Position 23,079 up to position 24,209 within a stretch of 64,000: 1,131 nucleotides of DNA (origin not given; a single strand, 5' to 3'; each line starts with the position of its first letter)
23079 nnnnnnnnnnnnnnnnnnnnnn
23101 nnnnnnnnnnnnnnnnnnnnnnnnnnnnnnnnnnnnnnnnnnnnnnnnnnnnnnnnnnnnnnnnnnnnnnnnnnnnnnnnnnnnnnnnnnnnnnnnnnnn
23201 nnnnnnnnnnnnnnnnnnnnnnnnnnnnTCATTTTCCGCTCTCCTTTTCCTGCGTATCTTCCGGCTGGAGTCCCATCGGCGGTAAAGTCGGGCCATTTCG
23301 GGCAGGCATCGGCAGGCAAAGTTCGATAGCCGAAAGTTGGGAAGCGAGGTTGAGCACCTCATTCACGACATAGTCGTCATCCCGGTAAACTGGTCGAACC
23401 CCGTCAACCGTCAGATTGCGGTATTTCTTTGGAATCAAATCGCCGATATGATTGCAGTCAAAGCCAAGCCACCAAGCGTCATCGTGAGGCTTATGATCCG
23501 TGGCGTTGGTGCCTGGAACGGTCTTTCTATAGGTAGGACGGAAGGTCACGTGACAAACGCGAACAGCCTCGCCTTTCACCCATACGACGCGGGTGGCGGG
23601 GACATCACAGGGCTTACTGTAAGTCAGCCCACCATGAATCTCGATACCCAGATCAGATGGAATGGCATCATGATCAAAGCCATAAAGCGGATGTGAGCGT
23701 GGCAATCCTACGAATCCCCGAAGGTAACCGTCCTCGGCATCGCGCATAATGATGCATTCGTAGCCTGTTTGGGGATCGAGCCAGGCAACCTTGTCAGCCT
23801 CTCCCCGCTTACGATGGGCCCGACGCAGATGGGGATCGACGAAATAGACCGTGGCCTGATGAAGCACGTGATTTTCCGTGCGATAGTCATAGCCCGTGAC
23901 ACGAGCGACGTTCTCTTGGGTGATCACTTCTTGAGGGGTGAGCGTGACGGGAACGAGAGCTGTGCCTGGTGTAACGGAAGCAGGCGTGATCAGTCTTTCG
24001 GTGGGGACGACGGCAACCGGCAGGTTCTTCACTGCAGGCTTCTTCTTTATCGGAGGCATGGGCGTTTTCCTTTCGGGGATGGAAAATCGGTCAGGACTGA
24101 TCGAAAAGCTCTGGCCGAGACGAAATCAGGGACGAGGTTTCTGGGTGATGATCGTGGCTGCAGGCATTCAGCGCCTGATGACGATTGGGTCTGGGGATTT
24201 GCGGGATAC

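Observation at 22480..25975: Compact six-gene operon of unassignable proteins as transposon-like cargo: candidate undescribed system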

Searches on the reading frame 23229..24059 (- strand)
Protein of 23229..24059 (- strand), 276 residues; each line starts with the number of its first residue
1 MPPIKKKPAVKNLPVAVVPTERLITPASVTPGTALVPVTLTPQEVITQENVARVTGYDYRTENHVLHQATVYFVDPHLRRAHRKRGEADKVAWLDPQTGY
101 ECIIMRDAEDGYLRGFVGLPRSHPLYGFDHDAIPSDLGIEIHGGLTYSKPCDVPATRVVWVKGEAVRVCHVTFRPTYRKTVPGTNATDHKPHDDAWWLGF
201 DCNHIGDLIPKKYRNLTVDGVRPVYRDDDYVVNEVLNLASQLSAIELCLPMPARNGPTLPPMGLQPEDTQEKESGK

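Call 3: search_protein_families(library=pfam, proteins=[window:23229-24059:-], max_evalue=1)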
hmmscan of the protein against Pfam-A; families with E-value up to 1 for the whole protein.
window:23229-24059:- (276 aa): 0 families

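Call 7: search_protein_families(library=ncbifam, proteins=[window:23229-24059:-], max_evalue=1)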
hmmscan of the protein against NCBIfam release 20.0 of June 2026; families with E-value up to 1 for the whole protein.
window:23229-24059:- (276 aa): 0 families

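Call 8: search_protein_families(library=padloc, proteins=[window:23229-24059:-], max_evalue=1)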
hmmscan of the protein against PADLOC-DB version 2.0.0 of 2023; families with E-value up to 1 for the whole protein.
window:23229-24059:- (276 aa): 0 families

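Call 12: search_protein_families(library=phrogs, proteins=[window:23229-24059:-], max_evalue=1)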
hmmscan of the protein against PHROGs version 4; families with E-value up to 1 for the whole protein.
window:23229-24059:- (276 aa): 3 families
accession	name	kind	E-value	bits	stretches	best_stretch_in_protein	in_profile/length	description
phrog_2164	-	unknown function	4.1e-22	79.6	1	88-245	19-128/135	-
phrog_28554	-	other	0.0022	18.7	1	193-243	74-127/236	MazG-like pyrophosphatase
phrog_1266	-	integration and excision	0.27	12.2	1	43-74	5-37/77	excisionase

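Call 15: find_encoding_contigs(protein=window:23229-24059:-, flank=10000, max_places=10)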
Protein window:23229-24059:- (276 aa): no gene with exactly this product is on record in the collection.

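Call 18: search_solved_structures(query=window:23229-24059:-, max_evalue=10)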
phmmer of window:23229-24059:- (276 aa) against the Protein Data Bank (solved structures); distinct sequences matched with E-value up to 10: 4.
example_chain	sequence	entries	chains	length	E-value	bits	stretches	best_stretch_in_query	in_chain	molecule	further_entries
9fx9_B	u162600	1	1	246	0.33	13.4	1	176-219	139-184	Capsid protein VP2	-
9fx1_B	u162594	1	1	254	0.35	13.3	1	176-219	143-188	Capsid protein VP2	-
6sk7_B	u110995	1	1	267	0.38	13.2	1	176-219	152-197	VP2 capsid protein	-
7oya_q1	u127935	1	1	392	1.5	11.2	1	123-226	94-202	Novel protein similar to human proliferation-associated 2G4 protein (PA2G4)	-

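Call 34: find_homologous_proteins(query=window:23229-24059:-)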
Query window:23229-24059:- (276 aa): 52 proteins with E <= 0.001 among 636 candidates.
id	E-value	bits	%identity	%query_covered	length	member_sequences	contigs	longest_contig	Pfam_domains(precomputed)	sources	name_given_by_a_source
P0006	4.1e-170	583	91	100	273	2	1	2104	-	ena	-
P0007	2.9e-142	491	87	89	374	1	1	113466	-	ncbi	-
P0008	4.0e-130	451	70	100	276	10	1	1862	-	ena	-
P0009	3.2e-126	439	68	100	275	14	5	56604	-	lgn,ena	-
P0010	5.2e-123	428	67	100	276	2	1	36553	-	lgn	-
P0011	3.4e-122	425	70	94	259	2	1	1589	-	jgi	-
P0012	6.1e-70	254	48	100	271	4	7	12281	-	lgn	-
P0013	2.8e-60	222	45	92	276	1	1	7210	-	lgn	-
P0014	7.5e-60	221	47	93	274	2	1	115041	-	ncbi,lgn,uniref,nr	ncbi:hypothetical protein S2M10_22700 [Sphingomonas sp. S2M10]|uniref:hypothetical protein n=1 Tax=S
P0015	1.5e-59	220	49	78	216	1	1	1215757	-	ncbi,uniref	ncbi:hypothetical protein ACFSGX_01630 [Sphingomonas arantia]|uniref:Uncharacterized protein n=1 Tax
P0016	5.0e-58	215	47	86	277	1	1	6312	-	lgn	-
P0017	9.3e-58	214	46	87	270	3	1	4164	-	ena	-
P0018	1.3e-57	213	44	83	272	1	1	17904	-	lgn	-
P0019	5.2e-57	211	44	91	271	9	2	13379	-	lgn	-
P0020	6.3e-57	211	47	85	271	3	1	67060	-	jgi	jgi:hypothetical protein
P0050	2.5e-43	166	36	96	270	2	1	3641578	-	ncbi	-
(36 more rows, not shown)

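Call 35: find_encoding_contigs(protein=P0009, flank=10000, max_places=2)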
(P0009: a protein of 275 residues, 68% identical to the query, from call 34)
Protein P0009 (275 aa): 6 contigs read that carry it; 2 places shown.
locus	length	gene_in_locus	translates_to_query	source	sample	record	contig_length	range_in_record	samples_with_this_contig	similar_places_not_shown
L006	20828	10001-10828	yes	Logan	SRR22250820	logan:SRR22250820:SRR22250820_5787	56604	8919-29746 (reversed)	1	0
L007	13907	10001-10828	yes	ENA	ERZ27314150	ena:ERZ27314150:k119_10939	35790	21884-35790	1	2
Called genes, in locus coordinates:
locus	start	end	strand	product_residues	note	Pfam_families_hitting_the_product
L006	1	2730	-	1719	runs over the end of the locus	PF00270:DEAD, PF00271:Helicase_C, PF09369:MZB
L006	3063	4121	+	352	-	-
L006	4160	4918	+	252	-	PF21790:OGG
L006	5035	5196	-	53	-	-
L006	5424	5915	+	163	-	-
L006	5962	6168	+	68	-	-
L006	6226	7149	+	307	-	-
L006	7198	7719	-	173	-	PF06271:RDD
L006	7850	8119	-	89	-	PF01022:HTH_5 (weak), PF12840:HTH_20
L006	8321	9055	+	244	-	-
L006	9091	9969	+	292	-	PF00929:RNase_T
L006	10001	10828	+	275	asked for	-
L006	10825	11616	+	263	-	-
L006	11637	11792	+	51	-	-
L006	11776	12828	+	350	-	-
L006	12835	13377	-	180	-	-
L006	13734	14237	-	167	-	PF10544:T5orf172, PF13455:MUG113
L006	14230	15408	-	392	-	PF00589:Phage_integrase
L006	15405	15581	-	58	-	-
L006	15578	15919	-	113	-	PF05063:MT-A70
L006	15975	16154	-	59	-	-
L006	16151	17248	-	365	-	PF07505:DUF5131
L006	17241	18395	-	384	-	-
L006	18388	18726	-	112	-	PF06147:DUF968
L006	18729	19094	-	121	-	-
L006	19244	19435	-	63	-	-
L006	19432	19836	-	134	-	PF05443:ROS_MUCR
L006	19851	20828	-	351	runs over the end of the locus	-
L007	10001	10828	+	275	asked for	-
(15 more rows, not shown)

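Call 36: find_encoding_contigs(protein=P0014, flank=10000, max_places=1)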
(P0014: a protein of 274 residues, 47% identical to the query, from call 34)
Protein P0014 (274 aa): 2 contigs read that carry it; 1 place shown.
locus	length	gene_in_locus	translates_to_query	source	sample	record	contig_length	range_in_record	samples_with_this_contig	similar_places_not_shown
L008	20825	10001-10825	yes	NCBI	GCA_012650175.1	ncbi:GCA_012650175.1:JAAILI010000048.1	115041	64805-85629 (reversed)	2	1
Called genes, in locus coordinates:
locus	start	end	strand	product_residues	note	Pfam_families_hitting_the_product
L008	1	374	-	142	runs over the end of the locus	PF08666:SAF (weak), PF13144:ChapFlgA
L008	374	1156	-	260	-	PF00460:Flg_bb_rod, PF22692:LlgE_F_G_D1, PF06429:Flg_bbr_C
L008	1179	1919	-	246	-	PF00460:Flg_bb_rod, PF22692:LlgE_F_G_D1, PF06429:Flg_bbr_C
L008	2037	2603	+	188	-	PF03748:FliL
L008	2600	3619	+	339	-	PF02154:FliM, PF01052:FliMN_C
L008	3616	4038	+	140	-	PF20072:DUF6468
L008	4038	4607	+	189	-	-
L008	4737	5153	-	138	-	-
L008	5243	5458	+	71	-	-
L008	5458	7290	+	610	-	-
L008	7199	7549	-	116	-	-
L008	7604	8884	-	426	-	-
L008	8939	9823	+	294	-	PF00929:RNase_T (weak)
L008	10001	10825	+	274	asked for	-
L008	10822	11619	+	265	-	-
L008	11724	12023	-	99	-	PF01807:Zn_ribbon_DnaG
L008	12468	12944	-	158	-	PF01288:HPPK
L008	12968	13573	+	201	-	PF03167:UDG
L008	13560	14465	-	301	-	-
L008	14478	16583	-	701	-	PF00460:Flg_bb_rod (weak), PF22638:FlgK_D1, PF06429:Flg_bbr_C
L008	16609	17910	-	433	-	PF00460:Flg_bb_rod, PF22692:LlgE_F_G_D1, PF07559:FlgE_D2, PF06429:Flg_bbr_C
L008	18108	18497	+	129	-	PF07378:FlbT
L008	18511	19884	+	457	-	PF00006:ATP-synt_ab, PF18269:T3SS_ATPase_C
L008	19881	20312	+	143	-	-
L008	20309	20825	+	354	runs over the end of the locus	-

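Call 37: find_encoding_contigs(protein=P0050, flank=10000, max_places=1)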
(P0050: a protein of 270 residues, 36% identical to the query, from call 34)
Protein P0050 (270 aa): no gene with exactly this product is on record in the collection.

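Call 41: search_protein_families(library=pfam, proteins=[L006:3063-4121:+, L006:6226-7149:+, L006:12835-13377:-, L008:7604-8884:-, L008:5458-7290:+], max_evalue=0.1)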
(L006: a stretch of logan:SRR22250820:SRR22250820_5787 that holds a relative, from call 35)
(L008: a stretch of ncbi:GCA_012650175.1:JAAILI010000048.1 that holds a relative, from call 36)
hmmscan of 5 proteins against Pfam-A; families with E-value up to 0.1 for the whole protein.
L006:3063-4121:+ (352 aa): 0 families

L006:6226-7149:+ (307 aa): 0 families

L006:12835-13377:- (180 aa): 1 family
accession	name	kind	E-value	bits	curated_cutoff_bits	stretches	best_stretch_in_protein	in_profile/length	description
PF23255.1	DUF7070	-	0.0083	16.3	27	1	71-94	13-36/49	Domain of unknown function (DUF7070)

L008:7604-8884:- (426 aa): 0 families

L008:5458-7290:+ (610 aa): 0 families

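Call 49: search_solved_structures(query=A3, max_evalue=10)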
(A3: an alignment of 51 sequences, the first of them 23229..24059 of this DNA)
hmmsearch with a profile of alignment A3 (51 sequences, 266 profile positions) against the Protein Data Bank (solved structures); distinct sequences matched with E-value up to 10: 1.
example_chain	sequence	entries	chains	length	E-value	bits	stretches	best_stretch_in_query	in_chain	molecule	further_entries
28ye_K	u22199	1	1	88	1.5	11.1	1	97-140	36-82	Large ribosomal subunit protein bL27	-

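Call 56: predict_structure(alignment_id=A3)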
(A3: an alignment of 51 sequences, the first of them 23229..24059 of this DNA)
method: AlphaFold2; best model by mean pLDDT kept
length: 276 residues; sequences in the alignment: 51
mean_pLDDT: 76.3   pTM: 0.75
mean pLDDT of the five models: 76.3, 75.2, 74.8, 74.6, 73.7
residues with pLDDT >= 90: 123; 70-90: 58; 50-70: 40; < 50: 55
segments of 3 or more residues with pLDDT < 50: 8-18, 24-40, 173-184, 186-189, 268-273
pLDDT, mean of each block of 10 residues (from residue 1): 50 43 44 36 80 89 93 80 74 95 94 96 96 94 94 64 84 47 48 81 90 76 91 98 98 91 52 50
secondary structure, 60 per line:
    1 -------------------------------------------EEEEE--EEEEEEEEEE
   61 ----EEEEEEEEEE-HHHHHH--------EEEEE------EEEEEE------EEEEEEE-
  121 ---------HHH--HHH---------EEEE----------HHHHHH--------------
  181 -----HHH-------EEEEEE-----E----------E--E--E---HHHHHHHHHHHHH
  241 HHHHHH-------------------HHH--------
elements in order: E44-48 E51-60 E65-74 H76-81 E90-94 E101-106 E113-119 E147-150 H161-166 E196-201 H228-246

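Call 62: fold_search(model_id=the predicted structure, library=pdb)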
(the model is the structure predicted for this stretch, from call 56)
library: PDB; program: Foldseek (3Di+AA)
matches with E <= 10: 103; with E <= 0.001: 0
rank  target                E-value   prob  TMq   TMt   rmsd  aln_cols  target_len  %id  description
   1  8tvd_E                8.4e-01  0.06  0.11  0.12  11.9        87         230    9  Fab 221-11 in complex with OspA (released 2024-08-28)
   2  7q19                  1.7e+00  0.03  0.11  0.15  10.4        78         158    6  Beta-lactoglobulin mutant FAW (I56F/L39A/M107W) in complex with desipramine (FAW-DSM#3) (released 2022-05-11)
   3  8hta_MODEL_1_A        1.8e+00  0.02  0.10  0.13  10.0        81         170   11  Solution Structure of the C65A/C167A Mutant of Human Lipocalin-type Prostaglandin D Synthase (released 2023-04-19)
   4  2fl7                  1.9e+00  0.02  0.11  0.14  13.2       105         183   11  S. cerevisiae Sir3 BAH domain (released 2006-05-09)
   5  4fr9                  2.2e+00  0.06  0.16  0.27   6.3       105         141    8  Crystal structure of a BLIP-like protein (BF1215) from Bacteroides fragilis NCTC 9343 at 1.20 A resolution (released 2012-10-24)
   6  3k2t                  2.3e+00  0.05  0.09  0.37  10.6        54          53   15  Crystal structure of Lmo2511 protein from Listeria monocytogenes, northeast structural genomics consortium target LkR84A (released 2009-11-03)
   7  4os0_A                2.4e+00  0.02  0.09  0.13  11.0        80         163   11  Three-dimensional structure of the C65A-W54F double mutant of Human lipocalin-type Prostaglandin D Synthase apo-form (released 2014-08-06)
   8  8tvd_C                2.6e+00  0.04  0.11  0.12  12.2        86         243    7  Fab 221-11 in complex with OspA (released 2024-08-28)
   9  5b29                  2.9e+00  0.03  0.10  0.17  13.3        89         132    9  The 1.28A structure of human FABP3 F16V mutant complexed with palmitic acid at room temperature (released 2017-01-18)
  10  5b28                  3.1e+00  0.03  0.09  0.16  13.5        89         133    9  The 0.90A structure of human FABP3 F16V mutant complexed with palmitic acid (released 2017-01-18)
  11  2ebs_B                3.1e+00  0.03  0.09  0.04  12.6       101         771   13  Crystal Structure Anaalysis of Oligoxyloglucan reducing-end-specific cellobiohydrolase (OXG-RCBH) D465N Mutant Complex (released 2007-06-26)
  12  7v2g                  3.1e+00  0.02  0.09  0.16  13.5        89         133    9  The 0.98 angstrom structure of the human FABP3 Y19F mutant complexed with palmitic acid (released 2022-08-10)
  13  7q2n_BBB              3.1e+00  0.02  0.11  0.16  10.3        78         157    5  Beta-lactoglobulin mutant FAF (I56F/L39A/M107F) in complex with desipramine (FAF-DSM) (released 2022-05-11)
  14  7kmp                  3.1e+00  0.01  0.08  0.03  14.5        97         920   13  Crystal structure of the GH31 alpha-xylosidase (Xac1773) from Xanthomonas citri (released 2021-05-26)
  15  4imo                  3.3e+00  0.02  0.09  0.14  11.4        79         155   10  Crystal structure of wild type human Lipocalin PGDS in complex with substrate analog U44069 (released 2013-03-20)
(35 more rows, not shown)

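Call 73: fold_search(model_id=the predicted structure, library=viral)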
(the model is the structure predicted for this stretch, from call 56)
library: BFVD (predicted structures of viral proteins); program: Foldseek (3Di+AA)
matches with E <= 10: 196; with E <= 0.001: 3
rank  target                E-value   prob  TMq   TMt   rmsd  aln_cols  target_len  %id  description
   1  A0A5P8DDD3            5.8e-06  1.00  0.34  0.32   8.6       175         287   22  DUF7448 domain-containing protein [Gordonia phage Suerte]
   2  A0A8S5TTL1            2.5e-05  1.00  0.33  0.35   7.1       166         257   24  Uncharacterized protein [Siphoviridae sp. ct5jB2]
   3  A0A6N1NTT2            8.3e-05  1.00  0.35  0.19   8.0       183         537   17  Uncharacterized protein [Tupanvirus deep ocean]
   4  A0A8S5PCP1            1.2e-03  1.00  0.32  0.43   6.7       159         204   19  Uncharacterized protein [Siphoviridae sp. ctmpG14]
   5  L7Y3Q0                1.7e-03  1.00  0.35  0.18  15.8       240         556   12  Uncharacterized protein [Megavirus lba]
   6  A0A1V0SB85            2.6e-03  1.00  0.28  0.70   6.6       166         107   20  Uncharacterized protein [Catovirus CTV1]
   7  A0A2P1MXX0            7.6e-03  1.00  0.32  0.37   6.0       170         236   19  DNA-binding protein [Staphylococcus phage phiSA_BS1]
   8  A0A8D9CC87            2.1e-01  0.08  0.10  0.19  14.8        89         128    9  Uncharacterized protein [uncultured marine phage]
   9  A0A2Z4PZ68            4.6e-01  0.77  0.29  0.52   8.4       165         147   12  (no name in the UniProt tables at hand)
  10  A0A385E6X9            4.6e-01  0.07  0.10  0.18  10.8        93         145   13  (no name in the UniProt tables at hand)
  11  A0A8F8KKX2            4.6e-01  0.06  0.11  0.19  16.0       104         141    8  Uncharacterized protein [Clandestinovirus]
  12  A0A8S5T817            8.3e-01  0.08  0.15  0.21   5.9       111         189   10  Uncharacterized protein [Siphoviridae sp. ctmwf23]
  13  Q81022                9.3e-01  0.13  0.08  0.21  16.6        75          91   19  Protein E4 [Human papillomavirus type 54]
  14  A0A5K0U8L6            1.0e+00  0.13  0.16  0.10   6.9        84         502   12  Uncharacterized protein [Yasminevirus sp. GU-2018]
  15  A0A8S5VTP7            1.2e+00  0.11  0.12  0.06   6.6        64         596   14  Anastral spindle 2 [Ackermannviridae sp.]
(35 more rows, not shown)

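Call 78: search_protein_families(library=pfam, alignment_id=A3, max_evalue=1)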
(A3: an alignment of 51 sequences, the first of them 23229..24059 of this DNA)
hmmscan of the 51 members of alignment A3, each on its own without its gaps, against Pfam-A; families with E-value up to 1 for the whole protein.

A. member 1, window:23229-24059:- (276 aa): 0 families

B. families by the number of members that match (of 51 scanned): 3 families
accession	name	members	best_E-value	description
PF21848.1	DUF6907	1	0.084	Domain of unknown function (DUF6907)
PF21839.2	DUF6898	1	0.11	Domain of unknown function (DUF6898)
PF02080.26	TrkA_C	1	0.13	TrkA-C domain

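Call 79: search_protein_families(library=ncbifam, proteins=[L008:8939-9823:+, L008:7604-8884:-, L008:5458-7290:+, L006:12835-13377:-], max_evalue=0.01)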
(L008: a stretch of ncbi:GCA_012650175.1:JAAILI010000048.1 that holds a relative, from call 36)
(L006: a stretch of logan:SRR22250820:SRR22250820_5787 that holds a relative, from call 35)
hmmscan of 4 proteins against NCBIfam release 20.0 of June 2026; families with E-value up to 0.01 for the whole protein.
L008:8939-9823:+ (294 aa): 8 families
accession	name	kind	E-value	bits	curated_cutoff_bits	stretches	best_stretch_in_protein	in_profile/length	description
NF006615.0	PRK09182.1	subfamily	6.4e-74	248.5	207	1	17-293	28-303/307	3'-5' exonuclease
NF005906.0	PRK07883.1-4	equivalog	4.2e-09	35.3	495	1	44-201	10-167/563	DEDD exonuclease domain-containing protein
NF005905.0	PRK07883.1-3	equivalog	1e-05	24.4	508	1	43-141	27-121/581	DEDD exonuclease domain-containing protein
TIGR01405.1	polC_Gram_pos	equivalog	3.8e-05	21.6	1043.45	1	45-200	194-349/1211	DNA polymerase III subunit alpha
NF001688.0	PRK00448.1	equivalog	0.00011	19.9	873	1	45-198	428-581/1445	PolC-type DNA polymerase III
NF005907.0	PRK07883.1-5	equivalog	0.00026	19.5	454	1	43-151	31-134/584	DEDD exonuclease domain-containing protein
NF005904.0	PRK07883.1-2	equivalog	0.0012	17.2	969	1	43-152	33-137/584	DEDD exonuclease domain-containing protein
NF005836.0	PRK07740.1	equivalog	0.002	17.6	261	1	43-202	62-223/244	hypothetical protein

L008:7604-8884:- (426 aa): 0 families

L008:5458-7290:+ (610 aa): 0 families

L006:12835-13377:- (180 aa): 0 families

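Call 80: search_protein_families(library=padloc, proteins=[L006:2-2730:-, L006:3063-4121:+, L006:4160-4918:+, L006:6226-7149:+], max_evalue=0.001)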
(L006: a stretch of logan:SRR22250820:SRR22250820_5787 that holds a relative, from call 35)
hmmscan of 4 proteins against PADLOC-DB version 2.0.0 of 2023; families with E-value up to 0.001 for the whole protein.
L006:2-2730:- (909 aa): 20 families
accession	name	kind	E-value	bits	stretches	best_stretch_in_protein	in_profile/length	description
PDLC00037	DruE3|DruE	-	7.8e-47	157.8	1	86-480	100-502/2055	SNF2 family N-terminal domain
PDLC00035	DruE3|DruE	-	1e-41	140.7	1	39-303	48-328/1460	SNF2 family N-terminal domain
PDLC00015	DruE2|DruE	-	4.5e-38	128.7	2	169-317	274-424/1887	SNF2 family N-terminal domain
PDLC00051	DruE4|DruE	-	1.2e-37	127.1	2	6-129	13-135/1829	SNF2 family N-terminal domain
PDLC00013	DruE1|DruE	-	5.3e-35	118.7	2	29-172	33-181/1776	SNF2 family N-terminal domain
PDLC00014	DruE2|DruE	-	7.4e-35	117.8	3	187-282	309-415/1928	SNF2 family N-terminal domain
PDLC00036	DruE3|DruE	-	9.1e-33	110.5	1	89-303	94-314/2023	SNF2 family N-terminal domain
PDLC02896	DpdJ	-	5.4e-24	82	2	186-275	328-416/1487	DpdJ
PDLC03960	SngC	-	2.4e-14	51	1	87-273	24-197/720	-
PDLC02898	DpdJ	-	3.9e-13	47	1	192-276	346-428/506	DpdJ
PDLC02503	BrxHI|BrxHII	-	1.4e-12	44.8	1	91-274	28-197/698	BrxHI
PDLC02893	DpdJ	-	1.9e-12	43.9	1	186-278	342-430/876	DpdJ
PDLC02501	BrxHI|BrxHII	-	1.5e-09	34.5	1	92-288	28-212/925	BrxHI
PDLC02897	DpdJ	-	3.9e-07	26.2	1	91-271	103-286/1570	DpdJ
PDLC00937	Cas3d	-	1.2e-05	22.7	1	91-164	1-65/357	"CRISPR-associated helicase Cas3, subtype CYANO"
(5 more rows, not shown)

L006:3063-4121:+ (352 aa): 0 families

L006:4160-4918:+ (252 aa): 0 families

L006:6226-7149:+ (307 aa): 0 families

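Call 82: search_dna_similar(query=window:23229-24059:-, collection=phages, mode=protein, max_evalue=0.001, max_rows=25)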
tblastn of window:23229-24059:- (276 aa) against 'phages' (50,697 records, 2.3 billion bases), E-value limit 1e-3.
Records with a match: 1; places in all: 1; records where one place covers at least 80% of the query: 0.
Best place of each record, by identity: <60% 1.
By first word of the organism name: Streptococcus 1.
By host as written in the record: Streptococcus pasteurianus 651_SPAS 1.
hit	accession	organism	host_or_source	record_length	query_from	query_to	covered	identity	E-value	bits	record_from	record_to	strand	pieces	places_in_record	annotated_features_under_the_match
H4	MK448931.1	Streptococcus phage Javan414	Streptococcus pasteurianus 651_SPAS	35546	99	211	41%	31.0%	2e-5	52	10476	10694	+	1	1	hypothetical protein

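Call 83: search_dna_similar(query=window:23229-24059:-, collection=plasmids, mode=protein, max_evalue=0.001, max_rows=25)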
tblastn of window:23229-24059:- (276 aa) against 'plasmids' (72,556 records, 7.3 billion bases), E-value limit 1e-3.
Records with a match: 2; places in all: 2; records where one place covers at least 80% of the query: 0.
Best place of each record, by identity: <60% 2.
By first word of the organism name: Nostoc 1; Skermanella 1.
By predicted mobility (MOB-suite, as given by PLSDB): mobilizable 1; non-mobilizable 1.
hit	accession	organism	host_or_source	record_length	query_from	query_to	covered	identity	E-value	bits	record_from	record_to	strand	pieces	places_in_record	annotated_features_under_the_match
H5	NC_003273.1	Nostoc sp. PCC 7120 = FACHB-418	-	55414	70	246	64%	29.0%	3e-8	62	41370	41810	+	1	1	hypothetical protein (x2)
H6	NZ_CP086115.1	Skermanella rosea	single cell,hydrocarbon-contaminated ...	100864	87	210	45%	28.3%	4e-4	49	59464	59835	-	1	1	hypothetical protein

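Call 84: get_annotated_region(hit=H4, flank=5000)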
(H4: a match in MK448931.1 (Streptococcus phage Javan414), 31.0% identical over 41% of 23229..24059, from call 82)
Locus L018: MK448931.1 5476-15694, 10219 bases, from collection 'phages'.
description: Streptococcus phage Javan414, complete genome.
organism: Streptococcus phage Javan414 (NCBI taxid 2548155)
taxonomy: Viruses; Duplodnaviria; Heunggongvirae; Uroviricota; Caudoviricetes
host: Streptococcus pasteurianus 651_SPAS; source: -; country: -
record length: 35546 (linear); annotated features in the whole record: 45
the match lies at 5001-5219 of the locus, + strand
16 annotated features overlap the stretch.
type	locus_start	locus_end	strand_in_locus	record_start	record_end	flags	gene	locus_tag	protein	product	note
CDS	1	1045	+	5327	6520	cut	-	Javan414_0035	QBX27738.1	hypothetical protein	FIG01117510: hypothetical protein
CDS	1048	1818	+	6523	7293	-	-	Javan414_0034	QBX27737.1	hypothetical protein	FIG01115822: hypothetical protein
CDS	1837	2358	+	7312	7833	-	-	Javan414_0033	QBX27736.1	hypothetical protein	-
CDS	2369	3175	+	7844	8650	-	-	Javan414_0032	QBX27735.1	replication protein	-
CDS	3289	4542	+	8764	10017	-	-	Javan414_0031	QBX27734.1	putative virulence-associated protein E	-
CDS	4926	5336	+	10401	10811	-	-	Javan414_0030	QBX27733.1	hypothetical protein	-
CDS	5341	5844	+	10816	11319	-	-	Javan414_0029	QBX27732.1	hypothetical protein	-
CDS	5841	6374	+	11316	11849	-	-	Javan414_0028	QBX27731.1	hypothetical protein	-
CDS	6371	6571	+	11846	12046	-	-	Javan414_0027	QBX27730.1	hypothetical protein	-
CDS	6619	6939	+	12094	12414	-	-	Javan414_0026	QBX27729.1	hypothetical protein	-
CDS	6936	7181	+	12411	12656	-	-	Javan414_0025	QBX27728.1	hypothetical protein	-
CDS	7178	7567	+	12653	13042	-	-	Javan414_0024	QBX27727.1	hypothetical protein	FIG00630329: hypothetical protein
CDS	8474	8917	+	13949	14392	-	-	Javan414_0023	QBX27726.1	hypothetical protein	-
CDS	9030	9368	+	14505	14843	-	-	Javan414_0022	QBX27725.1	endonuclease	-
CDS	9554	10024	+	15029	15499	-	-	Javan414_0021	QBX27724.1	terminase small subunit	-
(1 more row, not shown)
